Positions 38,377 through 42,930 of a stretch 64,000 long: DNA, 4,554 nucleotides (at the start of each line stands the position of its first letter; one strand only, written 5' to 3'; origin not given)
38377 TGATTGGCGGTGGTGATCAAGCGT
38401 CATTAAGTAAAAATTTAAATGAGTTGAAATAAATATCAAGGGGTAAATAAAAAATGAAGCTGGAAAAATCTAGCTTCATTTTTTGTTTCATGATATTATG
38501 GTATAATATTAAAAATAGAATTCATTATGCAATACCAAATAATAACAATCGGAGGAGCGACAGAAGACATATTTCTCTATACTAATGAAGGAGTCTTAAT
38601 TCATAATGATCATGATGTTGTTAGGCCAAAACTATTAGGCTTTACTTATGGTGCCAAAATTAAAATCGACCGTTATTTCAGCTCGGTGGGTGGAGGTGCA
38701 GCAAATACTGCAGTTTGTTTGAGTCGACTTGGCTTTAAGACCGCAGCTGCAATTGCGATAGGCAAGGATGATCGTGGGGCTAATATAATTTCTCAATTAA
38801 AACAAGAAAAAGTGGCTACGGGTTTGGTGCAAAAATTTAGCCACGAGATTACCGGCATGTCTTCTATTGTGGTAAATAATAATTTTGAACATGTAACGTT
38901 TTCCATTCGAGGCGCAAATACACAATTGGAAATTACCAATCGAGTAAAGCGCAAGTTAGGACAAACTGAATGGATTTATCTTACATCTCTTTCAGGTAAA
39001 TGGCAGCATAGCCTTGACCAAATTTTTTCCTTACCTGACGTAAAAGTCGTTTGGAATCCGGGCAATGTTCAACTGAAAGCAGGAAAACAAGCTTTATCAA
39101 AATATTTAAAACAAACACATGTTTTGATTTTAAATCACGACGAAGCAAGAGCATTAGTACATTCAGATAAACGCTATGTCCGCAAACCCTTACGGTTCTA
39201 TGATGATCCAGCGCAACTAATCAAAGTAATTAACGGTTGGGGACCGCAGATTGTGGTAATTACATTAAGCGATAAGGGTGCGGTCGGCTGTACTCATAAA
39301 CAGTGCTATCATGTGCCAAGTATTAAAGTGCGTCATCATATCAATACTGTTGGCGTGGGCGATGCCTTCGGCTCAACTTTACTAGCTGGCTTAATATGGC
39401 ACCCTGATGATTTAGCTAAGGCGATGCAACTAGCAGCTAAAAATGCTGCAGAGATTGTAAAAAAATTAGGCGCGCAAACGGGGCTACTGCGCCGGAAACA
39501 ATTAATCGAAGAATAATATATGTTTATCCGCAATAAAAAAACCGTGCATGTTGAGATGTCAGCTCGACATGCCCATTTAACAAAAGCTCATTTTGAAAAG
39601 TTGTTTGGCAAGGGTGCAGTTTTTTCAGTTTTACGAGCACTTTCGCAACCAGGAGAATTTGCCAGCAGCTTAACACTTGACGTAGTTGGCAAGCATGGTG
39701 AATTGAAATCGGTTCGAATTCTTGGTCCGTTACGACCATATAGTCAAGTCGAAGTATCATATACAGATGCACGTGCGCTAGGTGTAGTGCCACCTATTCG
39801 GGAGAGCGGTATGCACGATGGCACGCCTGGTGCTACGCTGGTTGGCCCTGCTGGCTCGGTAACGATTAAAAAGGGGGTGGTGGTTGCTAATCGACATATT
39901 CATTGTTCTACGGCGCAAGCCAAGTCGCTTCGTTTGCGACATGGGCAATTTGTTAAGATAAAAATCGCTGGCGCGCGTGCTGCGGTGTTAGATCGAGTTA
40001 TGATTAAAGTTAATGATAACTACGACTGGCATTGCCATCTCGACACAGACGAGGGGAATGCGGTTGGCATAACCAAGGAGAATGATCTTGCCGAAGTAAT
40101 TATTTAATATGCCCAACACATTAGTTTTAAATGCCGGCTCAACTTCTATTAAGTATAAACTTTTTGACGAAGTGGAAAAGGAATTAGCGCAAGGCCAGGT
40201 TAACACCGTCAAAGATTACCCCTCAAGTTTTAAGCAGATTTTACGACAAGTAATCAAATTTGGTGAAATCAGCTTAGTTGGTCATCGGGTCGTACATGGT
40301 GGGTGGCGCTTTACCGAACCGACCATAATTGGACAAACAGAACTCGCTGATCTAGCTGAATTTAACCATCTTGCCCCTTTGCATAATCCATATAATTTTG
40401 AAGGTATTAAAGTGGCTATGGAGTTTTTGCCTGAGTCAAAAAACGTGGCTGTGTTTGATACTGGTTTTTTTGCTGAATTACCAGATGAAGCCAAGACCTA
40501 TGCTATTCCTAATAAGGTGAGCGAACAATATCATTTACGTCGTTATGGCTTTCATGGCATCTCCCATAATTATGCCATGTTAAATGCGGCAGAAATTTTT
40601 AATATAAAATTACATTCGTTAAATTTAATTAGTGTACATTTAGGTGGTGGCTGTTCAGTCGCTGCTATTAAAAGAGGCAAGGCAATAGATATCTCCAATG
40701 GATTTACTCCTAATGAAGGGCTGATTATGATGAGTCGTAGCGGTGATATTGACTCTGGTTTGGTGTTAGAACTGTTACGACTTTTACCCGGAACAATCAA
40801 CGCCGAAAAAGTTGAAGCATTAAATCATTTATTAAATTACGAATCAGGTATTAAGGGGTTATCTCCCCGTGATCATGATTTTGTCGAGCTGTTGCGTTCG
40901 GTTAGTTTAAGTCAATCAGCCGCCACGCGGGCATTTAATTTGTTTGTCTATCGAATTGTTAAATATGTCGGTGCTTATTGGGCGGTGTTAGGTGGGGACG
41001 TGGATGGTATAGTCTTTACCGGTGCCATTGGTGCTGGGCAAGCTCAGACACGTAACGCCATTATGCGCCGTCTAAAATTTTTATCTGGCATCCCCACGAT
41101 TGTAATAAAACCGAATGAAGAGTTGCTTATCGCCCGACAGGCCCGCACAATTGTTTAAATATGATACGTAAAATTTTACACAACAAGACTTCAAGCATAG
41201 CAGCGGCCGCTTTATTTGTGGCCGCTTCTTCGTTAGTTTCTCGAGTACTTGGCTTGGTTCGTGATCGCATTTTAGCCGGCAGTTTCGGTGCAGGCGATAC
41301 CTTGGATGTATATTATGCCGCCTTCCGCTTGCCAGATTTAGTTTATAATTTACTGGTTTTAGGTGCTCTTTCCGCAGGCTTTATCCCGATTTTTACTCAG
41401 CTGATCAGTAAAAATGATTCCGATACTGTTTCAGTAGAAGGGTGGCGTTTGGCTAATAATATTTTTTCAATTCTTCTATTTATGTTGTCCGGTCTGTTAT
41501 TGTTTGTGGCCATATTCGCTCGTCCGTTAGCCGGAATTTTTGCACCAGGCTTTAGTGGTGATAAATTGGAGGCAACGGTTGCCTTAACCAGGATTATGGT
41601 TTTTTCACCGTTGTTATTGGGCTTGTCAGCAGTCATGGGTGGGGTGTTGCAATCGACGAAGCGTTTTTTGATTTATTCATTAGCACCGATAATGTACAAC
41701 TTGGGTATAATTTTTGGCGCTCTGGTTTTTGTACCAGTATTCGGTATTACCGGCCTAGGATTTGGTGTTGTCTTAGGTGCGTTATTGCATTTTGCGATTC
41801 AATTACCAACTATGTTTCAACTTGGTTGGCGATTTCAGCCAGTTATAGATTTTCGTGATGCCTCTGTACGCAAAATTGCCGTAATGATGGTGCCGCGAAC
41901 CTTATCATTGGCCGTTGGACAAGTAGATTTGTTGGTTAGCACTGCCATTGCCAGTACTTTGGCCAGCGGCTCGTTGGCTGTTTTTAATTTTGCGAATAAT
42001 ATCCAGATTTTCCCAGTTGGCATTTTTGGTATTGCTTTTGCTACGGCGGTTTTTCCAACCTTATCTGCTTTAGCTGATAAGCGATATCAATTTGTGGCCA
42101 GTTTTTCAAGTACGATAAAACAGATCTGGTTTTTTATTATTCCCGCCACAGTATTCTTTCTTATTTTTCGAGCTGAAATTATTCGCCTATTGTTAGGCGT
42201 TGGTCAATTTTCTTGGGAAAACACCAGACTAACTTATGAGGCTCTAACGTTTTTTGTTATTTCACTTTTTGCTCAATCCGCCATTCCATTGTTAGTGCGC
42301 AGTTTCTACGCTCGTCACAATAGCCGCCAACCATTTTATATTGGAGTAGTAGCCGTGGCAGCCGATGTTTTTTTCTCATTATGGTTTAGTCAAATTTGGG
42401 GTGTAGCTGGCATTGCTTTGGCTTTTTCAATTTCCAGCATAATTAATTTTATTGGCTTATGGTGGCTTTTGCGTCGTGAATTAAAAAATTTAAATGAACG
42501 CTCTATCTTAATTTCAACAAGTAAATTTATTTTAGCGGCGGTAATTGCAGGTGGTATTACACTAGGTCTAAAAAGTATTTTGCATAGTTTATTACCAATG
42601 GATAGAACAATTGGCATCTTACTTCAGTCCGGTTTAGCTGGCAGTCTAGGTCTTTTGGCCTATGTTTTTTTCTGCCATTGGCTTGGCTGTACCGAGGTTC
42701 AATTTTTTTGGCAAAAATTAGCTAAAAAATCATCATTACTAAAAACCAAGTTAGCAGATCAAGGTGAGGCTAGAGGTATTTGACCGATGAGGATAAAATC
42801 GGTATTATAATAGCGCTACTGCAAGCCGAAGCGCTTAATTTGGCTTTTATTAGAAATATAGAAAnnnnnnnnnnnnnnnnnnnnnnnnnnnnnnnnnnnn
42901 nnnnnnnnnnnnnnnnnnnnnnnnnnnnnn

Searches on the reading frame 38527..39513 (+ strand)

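Call 70: search_protein_families(library=pfam, proteins=[window:38527-39513:+], max_evalue=0.00001)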
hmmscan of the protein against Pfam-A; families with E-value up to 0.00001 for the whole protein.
window:38527-39513:+ (329 aa): 1 family
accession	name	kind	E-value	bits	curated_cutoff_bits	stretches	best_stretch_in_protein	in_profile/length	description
PF00294.29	PfkB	-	2.1e-37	129.5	25.8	1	43-319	24-298/302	pfkB family carbohydrate kinase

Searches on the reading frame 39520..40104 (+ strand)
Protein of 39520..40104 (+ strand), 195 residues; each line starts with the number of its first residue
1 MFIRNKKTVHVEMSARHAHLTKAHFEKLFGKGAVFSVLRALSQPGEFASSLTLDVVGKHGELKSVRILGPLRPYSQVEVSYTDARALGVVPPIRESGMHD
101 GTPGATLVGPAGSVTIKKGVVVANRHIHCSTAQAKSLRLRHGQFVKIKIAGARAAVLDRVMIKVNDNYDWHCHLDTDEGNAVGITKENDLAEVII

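Call 70: search_protein_families(library=pfam, proteins=[window:39520-40104:+], max_evalue=0.00001)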
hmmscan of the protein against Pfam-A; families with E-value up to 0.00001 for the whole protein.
window:39520-40104:+ (195 aa): 1 family
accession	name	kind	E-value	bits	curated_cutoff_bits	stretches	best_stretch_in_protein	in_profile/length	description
PF06130.18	PTAC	-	1e-65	221.3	25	1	11-184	2-175/176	Phosphate propanoyltransferase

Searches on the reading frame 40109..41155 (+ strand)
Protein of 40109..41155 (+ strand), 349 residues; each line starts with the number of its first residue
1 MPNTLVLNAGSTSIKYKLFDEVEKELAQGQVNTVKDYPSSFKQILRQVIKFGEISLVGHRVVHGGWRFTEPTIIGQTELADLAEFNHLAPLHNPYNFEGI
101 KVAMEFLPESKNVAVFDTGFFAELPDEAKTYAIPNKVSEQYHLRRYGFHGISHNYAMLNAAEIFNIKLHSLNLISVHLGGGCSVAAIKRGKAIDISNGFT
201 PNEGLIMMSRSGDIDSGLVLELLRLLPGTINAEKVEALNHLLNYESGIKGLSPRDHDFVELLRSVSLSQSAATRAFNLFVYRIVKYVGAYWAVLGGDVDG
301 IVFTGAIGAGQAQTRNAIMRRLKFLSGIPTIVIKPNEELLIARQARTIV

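Call 70: search_protein_families(library=pfam, proteins=[window:40109-41155:+], max_evalue=0.00001)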
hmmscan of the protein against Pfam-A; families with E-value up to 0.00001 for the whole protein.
window:40109-41155:+ (349 aa): 1 family
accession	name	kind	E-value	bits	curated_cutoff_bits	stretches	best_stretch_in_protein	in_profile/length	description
PF00871.23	Acetate_kinase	-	1.1e-89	301.3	22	1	52-325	81-350/392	Acetokinase family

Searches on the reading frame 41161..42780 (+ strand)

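Call 70: search_protein_families(library=pfam, proteins=[window:41161-42780:+], max_evalue=0.00001)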
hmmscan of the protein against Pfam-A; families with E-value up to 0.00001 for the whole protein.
window:41161-42780:+ (540 aa): 2 families
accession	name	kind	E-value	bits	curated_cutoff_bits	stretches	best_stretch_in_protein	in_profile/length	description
PF03023.19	MurJ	-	1.4e-95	321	27.4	1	39-475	2-437/451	Lipid II flippase MurJ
PF13440.11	Polysacc_synt_3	-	1e-07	31.9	23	1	99-346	48-285/293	Polysaccharide biosynthesis protein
